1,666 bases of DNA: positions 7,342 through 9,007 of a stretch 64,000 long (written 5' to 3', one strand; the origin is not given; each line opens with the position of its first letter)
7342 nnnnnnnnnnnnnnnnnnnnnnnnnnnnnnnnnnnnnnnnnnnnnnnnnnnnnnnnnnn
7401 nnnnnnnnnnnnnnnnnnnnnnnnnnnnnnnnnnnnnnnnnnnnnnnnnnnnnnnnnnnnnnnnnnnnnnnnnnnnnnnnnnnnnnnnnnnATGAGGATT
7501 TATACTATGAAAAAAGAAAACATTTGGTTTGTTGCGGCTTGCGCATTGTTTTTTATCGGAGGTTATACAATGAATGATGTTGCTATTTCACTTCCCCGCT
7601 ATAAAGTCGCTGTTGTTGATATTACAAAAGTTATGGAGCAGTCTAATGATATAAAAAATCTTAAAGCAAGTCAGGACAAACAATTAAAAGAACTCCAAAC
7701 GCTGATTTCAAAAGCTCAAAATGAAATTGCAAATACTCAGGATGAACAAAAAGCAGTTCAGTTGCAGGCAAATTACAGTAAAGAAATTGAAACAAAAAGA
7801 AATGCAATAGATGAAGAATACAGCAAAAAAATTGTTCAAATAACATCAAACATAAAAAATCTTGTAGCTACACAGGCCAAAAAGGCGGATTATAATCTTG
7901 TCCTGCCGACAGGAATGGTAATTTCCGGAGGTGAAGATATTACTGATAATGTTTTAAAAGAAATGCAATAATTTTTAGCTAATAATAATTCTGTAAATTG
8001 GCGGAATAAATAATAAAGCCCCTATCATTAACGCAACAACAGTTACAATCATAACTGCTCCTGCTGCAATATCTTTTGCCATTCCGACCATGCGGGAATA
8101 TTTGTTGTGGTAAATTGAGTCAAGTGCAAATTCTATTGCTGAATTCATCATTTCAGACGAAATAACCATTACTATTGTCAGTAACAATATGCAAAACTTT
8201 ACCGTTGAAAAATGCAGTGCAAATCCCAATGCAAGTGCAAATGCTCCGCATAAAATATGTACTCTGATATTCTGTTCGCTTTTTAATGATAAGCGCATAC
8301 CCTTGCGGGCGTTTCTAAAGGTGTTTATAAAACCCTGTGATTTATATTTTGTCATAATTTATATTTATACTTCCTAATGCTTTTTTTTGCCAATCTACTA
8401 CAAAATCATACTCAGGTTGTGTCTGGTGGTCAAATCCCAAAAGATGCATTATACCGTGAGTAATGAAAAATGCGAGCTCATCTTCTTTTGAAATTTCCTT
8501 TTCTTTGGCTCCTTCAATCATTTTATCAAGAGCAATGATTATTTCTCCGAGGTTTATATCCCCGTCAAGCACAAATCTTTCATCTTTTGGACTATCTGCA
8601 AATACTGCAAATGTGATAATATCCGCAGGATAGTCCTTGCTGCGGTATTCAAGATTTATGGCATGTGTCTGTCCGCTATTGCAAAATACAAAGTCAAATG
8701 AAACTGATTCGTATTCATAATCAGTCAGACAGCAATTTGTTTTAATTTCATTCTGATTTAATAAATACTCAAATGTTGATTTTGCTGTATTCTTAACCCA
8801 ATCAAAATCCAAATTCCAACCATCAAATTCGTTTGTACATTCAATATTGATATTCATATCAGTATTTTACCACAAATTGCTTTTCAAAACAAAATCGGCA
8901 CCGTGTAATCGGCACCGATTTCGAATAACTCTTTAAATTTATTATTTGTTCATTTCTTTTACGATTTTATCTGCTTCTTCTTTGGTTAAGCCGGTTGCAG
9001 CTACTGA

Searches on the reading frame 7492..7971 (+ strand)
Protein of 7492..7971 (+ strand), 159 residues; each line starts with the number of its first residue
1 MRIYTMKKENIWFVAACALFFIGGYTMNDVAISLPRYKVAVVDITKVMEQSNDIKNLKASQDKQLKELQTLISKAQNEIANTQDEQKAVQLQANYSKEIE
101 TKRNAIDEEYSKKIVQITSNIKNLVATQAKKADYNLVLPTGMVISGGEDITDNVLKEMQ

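Call 16: search_protein_families(library=pfam, proteins=[window:7492-7971:+])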
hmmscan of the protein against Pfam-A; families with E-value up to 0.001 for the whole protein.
window:7492-7971:+ (159 aa): 2 families
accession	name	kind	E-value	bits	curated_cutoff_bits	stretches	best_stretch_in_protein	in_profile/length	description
PF03938.19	OmpH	-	7.1e-10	39.7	32.4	1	38-158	1-141/141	Outer membrane protein (OmpH-like)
PF25764.1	KIF21A_4th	-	0.00044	20.4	33.1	1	47-131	46-123/183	KIF21A-like domain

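Call 43: find_homologous_proteins(query=window:7507-7971:+, max_evalue=0.00001)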
Query window:7507-7971:+ (154 aa): 472 proteins with E <= 0.00001 among 489 candidates; the best 120 are listed.
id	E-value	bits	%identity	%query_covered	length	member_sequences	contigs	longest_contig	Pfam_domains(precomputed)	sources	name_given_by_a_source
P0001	2.9e-90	317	100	100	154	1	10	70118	PF03938.20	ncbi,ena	-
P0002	3.3e-90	317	100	100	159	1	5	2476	PF03938.20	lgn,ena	-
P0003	2.2e-89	314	99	100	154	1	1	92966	PF03938.20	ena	-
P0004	1.3e-88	312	98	100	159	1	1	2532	PF03938.20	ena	-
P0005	2.7e-88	311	97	100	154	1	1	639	PF03938.20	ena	-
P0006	7.9e-88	309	97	100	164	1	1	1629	PF03938.20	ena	-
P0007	1.6e-87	308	97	100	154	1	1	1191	PF03938.20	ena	-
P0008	1.1e-86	306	96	100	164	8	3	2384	PF03938.20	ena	-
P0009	1.1e-86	306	95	99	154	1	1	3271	PF03938.20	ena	-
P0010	1.2e-86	306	95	99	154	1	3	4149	PF03938.20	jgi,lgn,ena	jgi:Skp family chaperone for outer membrane proteins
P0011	4.3e-86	304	94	99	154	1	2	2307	PF03938.20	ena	-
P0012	7.5e-86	303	94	99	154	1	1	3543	PF03938.20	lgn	-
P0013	1.4e-85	302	94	99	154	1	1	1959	PF03938.20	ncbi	-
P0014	2.4e-85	301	94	99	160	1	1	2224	PF03938.20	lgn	-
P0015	5.6e-84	297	92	99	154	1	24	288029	PF03938.20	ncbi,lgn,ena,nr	ncbi:OmpH family outer membrane protein [bacterium]|nr:OmpH family outer membrane protein [bacterium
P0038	1.1e-80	286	87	100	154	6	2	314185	PF03938.20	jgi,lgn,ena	-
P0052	3.2e-75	269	82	100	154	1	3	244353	PF03938.20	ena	-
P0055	9.5e-67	241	72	99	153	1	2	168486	PF03938.20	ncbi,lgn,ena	-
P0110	3.1e-54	201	60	99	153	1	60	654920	PF03938.20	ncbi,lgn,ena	-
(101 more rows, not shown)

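Call 44: find_encoding_contigs(protein=P0001, flank=1500, max_places=10)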
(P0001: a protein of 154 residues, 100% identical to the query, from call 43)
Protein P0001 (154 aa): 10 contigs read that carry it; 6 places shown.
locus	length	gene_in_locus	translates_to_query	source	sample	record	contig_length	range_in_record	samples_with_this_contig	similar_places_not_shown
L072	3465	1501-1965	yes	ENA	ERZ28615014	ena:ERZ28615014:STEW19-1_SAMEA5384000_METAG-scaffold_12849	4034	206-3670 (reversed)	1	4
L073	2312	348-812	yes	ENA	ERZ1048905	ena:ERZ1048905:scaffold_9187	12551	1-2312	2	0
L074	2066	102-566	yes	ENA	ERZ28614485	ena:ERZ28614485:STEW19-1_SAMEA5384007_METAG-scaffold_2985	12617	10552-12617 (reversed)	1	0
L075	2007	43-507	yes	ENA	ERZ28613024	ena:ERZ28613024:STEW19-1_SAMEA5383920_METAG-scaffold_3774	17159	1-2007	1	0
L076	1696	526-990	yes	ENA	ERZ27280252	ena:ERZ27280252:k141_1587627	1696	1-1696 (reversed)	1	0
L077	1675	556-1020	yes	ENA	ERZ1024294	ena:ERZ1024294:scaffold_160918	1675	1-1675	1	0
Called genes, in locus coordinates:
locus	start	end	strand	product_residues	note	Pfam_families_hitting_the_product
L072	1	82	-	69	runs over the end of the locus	PF01632:Ribosomal_L35p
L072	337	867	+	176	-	-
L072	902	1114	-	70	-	-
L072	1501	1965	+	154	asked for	PF03938:OmpH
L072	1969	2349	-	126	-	PF01219:DAGK_prokar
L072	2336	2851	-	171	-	PF02130:YbeY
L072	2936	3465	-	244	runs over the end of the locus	?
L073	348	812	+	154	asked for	PF03938:OmpH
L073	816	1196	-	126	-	PF01219:DAGK_prokar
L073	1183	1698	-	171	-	PF02130:YbeY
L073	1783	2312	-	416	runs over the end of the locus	-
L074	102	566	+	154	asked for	PF03938:OmpH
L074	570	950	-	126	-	PF01219:DAGK_prokar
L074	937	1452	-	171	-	PF02130:YbeY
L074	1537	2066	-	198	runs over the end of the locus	-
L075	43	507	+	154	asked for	PF03938:OmpH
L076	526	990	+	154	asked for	PF03938:OmpH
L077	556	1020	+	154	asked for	PF03938:OmpH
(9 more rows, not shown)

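Call 45: find_encoding_contigs(protein=P0015, flank=1500, max_places=10)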
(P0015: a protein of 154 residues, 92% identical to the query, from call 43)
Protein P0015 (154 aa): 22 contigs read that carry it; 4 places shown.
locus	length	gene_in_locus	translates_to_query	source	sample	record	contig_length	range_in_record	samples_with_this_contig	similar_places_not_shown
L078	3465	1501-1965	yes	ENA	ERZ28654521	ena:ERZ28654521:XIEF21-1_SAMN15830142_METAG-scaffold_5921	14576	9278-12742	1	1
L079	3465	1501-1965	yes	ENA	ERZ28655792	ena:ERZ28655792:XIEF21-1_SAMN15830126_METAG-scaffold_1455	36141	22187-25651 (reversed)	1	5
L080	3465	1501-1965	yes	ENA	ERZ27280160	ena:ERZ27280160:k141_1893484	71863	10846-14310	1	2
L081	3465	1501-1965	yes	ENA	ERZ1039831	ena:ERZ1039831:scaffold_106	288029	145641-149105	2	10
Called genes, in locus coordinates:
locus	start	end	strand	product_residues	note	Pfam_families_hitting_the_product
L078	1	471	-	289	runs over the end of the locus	PF08486:SpoIID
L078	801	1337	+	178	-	-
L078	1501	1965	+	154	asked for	PF03938:OmpH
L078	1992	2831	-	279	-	PF01261:AP_endonuc_2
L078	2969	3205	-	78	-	PF12844:HTH_19 (weak), PF13560:HTH_31 (weak), PF01381:HTH_3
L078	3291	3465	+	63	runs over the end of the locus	-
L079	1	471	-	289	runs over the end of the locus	PF08486:SpoIID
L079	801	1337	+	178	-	-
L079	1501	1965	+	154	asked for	PF03938:OmpH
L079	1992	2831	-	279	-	PF01261:AP_endonuc_2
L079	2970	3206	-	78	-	PF12844:HTH_19 (weak), PF13560:HTH_31 (weak), PF01381:HTH_3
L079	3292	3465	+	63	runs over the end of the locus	-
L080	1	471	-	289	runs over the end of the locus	PF08486:SpoIID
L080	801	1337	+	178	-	-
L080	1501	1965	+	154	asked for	PF03938:OmpH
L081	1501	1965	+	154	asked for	PF03938:OmpH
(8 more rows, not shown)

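Call 47: find_encoding_contigs(protein=P0038, flank=1500, max_places=4)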
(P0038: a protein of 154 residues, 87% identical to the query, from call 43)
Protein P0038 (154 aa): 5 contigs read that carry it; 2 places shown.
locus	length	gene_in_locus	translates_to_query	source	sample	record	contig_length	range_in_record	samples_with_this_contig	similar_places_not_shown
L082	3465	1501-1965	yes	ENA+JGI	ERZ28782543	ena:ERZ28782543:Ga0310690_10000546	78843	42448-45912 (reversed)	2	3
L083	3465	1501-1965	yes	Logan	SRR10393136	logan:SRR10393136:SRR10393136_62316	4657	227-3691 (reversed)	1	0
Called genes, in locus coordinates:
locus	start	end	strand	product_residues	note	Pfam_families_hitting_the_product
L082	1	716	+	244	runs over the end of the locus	PF00149:Metallophos, PF12850:Metallophos_2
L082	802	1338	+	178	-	-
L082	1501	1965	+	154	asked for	PF03938:OmpH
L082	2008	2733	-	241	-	PF04402:SIMPL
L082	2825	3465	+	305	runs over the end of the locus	PF02881:SRP54_N (weak), PF03308:MeaB (faint), PF06414:Zeta_toxin (weak), PF00448:SRP54, PF09848:SLFN-g3_helicase, PF13401:AAA_22 (weak), PF02492:cobW (weak), PF13207:AAA_17 (weak), +2 more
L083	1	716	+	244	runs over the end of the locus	PF00149:Metallophos, PF12850:Metallophos_2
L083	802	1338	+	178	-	-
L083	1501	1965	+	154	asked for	PF03938:OmpH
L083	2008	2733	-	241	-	PF04402:SIMPL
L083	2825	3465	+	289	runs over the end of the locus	?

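Call 48: find_encoding_contigs(protein=P0052, flank=1500, max_places=4)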
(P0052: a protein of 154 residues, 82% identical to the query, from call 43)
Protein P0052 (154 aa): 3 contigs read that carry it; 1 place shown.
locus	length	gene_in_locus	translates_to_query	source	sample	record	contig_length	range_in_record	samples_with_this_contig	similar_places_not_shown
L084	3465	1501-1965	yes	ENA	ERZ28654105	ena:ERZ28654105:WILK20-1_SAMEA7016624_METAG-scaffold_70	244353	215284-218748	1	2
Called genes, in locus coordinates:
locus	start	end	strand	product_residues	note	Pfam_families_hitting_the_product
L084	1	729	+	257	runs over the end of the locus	-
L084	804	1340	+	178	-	-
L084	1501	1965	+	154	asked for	PF03938:OmpH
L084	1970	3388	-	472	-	PF00133:tRNA-synt_1 (faint), PF01406:tRNA-synt_1e, PF09334:tRNA-synt_1g, PF09190:DALR_2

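Call 49: find_encoding_contigs(protein=P0055, flank=1500, max_places=4)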
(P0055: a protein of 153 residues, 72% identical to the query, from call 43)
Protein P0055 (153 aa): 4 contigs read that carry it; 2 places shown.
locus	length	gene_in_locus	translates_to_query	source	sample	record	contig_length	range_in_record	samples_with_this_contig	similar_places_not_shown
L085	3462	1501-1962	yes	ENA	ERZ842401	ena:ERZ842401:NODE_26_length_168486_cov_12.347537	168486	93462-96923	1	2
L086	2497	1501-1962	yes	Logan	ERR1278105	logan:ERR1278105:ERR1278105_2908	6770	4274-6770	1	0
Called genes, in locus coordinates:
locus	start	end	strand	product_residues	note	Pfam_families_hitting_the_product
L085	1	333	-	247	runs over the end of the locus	-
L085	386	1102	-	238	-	-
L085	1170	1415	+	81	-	-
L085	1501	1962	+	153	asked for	PF03938:OmpH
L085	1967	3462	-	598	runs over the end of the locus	PF00009:GTP_EFTU, PF01926:MMR_HSR1 (faint), PF03144:GTP_EFTU_D2, PF22042:EF-G_D2 (weak), PF00679:EFG_C, PF21018:BipA_C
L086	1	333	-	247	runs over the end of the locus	-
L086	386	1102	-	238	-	-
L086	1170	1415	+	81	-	-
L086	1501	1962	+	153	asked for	PF03938:OmpH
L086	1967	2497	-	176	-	?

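Call 50: find_encoding_contigs(protein=P0110, flank=1500, max_places=4)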
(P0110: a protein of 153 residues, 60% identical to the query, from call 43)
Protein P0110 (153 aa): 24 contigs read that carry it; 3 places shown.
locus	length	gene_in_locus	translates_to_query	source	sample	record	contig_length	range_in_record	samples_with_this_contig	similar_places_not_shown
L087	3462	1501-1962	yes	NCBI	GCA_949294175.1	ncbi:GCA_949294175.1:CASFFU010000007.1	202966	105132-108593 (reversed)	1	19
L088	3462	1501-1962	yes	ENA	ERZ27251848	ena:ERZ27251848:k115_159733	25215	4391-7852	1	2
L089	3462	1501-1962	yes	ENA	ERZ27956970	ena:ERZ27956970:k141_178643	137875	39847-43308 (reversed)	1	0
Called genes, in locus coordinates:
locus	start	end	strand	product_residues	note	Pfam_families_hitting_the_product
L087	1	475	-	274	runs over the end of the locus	PF04542:Sigma70_r2, PF04539:Sigma70_r3, PF08281:Sigma70_r4_2, PF04545:Sigma70_r4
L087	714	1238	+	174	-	-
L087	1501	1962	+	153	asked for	PF03938:OmpH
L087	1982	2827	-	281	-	PF04055:Radical_SAM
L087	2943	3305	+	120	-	-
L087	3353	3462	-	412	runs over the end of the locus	PF01134:GIDA, PF02737:3HCDH_N (faint), PF03486:HI0933_like (faint), PF07992:Pyr_redox_2, PF12831:FAD_oxidored (weak), PF13450:NAD_binding_8 (faint), PF00070:Pyr_redox, PF02852:Pyr_redox_dim, +1 more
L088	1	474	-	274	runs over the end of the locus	PF04542:Sigma70_r2, PF04539:Sigma70_r3, PF08281:Sigma70_r4_2, PF04545:Sigma70_r4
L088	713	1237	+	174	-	-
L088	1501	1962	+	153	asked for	PF03938:OmpH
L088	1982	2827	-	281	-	PF04055:Radical_SAM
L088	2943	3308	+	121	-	-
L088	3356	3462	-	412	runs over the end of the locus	PF01134:GIDA, PF02737:3HCDH_N (faint), PF07992:Pyr_redox_2, PF12831:FAD_oxidored (weak), PF13450:NAD_binding_8 (faint), PF13738:Pyr_redox_3 (faint), PF00070:Pyr_redox, PF02852:Pyr_redox_dim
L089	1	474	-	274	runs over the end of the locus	PF04542:Sigma70_r2, PF04539:Sigma70_r3, PF08281:Sigma70_r4_2, PF04545:Sigma70_r4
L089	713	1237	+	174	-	-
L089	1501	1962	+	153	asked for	PF03938:OmpH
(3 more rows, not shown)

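Call 76: find_encoding_contigs(protein=P0010, flank=1500, max_places=6)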
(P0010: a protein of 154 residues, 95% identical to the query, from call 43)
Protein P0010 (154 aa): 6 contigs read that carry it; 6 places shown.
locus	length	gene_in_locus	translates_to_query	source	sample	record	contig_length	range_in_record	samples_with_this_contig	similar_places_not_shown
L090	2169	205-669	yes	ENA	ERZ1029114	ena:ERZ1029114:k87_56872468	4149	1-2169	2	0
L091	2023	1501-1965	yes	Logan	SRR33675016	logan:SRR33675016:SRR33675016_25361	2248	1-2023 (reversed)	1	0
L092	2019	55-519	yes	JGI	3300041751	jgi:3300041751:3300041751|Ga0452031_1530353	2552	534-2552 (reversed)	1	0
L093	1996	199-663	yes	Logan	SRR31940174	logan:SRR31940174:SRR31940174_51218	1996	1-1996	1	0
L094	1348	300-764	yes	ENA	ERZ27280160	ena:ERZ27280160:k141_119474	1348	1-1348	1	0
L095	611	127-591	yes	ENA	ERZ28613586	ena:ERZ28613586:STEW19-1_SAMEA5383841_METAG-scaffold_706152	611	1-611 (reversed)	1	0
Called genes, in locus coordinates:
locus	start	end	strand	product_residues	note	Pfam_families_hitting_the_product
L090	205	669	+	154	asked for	PF03938:OmpH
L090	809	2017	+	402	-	PF08501:Shikimate_dh_N, PF18317:SDH_C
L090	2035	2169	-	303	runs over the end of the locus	PF02558:ApbA, PF08546:ApbA_C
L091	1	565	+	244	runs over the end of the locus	PF00149:Metallophos, PF12850:Metallophos_2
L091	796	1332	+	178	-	-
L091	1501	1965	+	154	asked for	PF03938:OmpH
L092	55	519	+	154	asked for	PF03938:OmpH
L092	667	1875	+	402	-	PF08501:Shikimate_dh_N, PF18317:SDH_C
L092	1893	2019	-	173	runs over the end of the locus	PF08546:ApbA_C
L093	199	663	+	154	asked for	PF03938:OmpH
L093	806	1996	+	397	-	?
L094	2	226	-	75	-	?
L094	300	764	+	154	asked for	PF03938:OmpH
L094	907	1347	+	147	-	?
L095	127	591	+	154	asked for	PF03938:OmpH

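Call 77: find_encoding_contigs(protein=P0012, flank=1500, max_places=6)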
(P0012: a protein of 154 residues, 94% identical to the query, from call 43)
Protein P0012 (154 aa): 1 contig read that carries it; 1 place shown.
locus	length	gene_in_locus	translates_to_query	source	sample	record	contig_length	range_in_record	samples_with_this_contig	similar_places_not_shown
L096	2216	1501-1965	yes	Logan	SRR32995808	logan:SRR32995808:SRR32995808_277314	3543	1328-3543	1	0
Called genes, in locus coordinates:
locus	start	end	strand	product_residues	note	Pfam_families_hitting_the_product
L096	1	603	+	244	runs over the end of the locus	PF00149:Metallophos, PF12850:Metallophos_2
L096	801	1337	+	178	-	-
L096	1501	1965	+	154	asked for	PF03938:OmpH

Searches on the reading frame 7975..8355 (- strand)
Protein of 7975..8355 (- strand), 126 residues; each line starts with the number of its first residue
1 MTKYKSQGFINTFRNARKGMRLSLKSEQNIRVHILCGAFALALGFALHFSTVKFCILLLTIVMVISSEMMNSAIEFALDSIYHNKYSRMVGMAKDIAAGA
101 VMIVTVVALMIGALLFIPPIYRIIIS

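Call 16: search_protein_families(library=pfam, proteins=[window:7975-8355:-])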
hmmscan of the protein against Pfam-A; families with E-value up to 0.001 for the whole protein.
window:7975-8355:- (126 aa): 1 family
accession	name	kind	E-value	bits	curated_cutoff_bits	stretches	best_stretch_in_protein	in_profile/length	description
PF01219.24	DAGK_prokar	-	2.6e-27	95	22.3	1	15-116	2-102/102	Prokaryotic diacylglycerol kinase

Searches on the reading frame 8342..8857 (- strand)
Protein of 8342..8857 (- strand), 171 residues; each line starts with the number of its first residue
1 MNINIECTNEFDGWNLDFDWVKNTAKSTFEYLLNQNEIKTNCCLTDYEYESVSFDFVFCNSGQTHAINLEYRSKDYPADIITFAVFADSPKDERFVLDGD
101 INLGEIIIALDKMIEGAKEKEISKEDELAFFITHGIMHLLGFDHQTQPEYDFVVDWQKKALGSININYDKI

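Call 16: search_protein_families(library=pfam, proteins=[window:8342-8857:-])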
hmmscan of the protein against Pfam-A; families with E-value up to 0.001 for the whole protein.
window:8342-8857:- (171 aa): 1 family
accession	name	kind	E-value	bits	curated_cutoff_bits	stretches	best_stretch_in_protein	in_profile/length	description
PF02130.23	YbeY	-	6.8e-25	87.9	25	1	49-159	25-124/129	Endoribonuclease YbeY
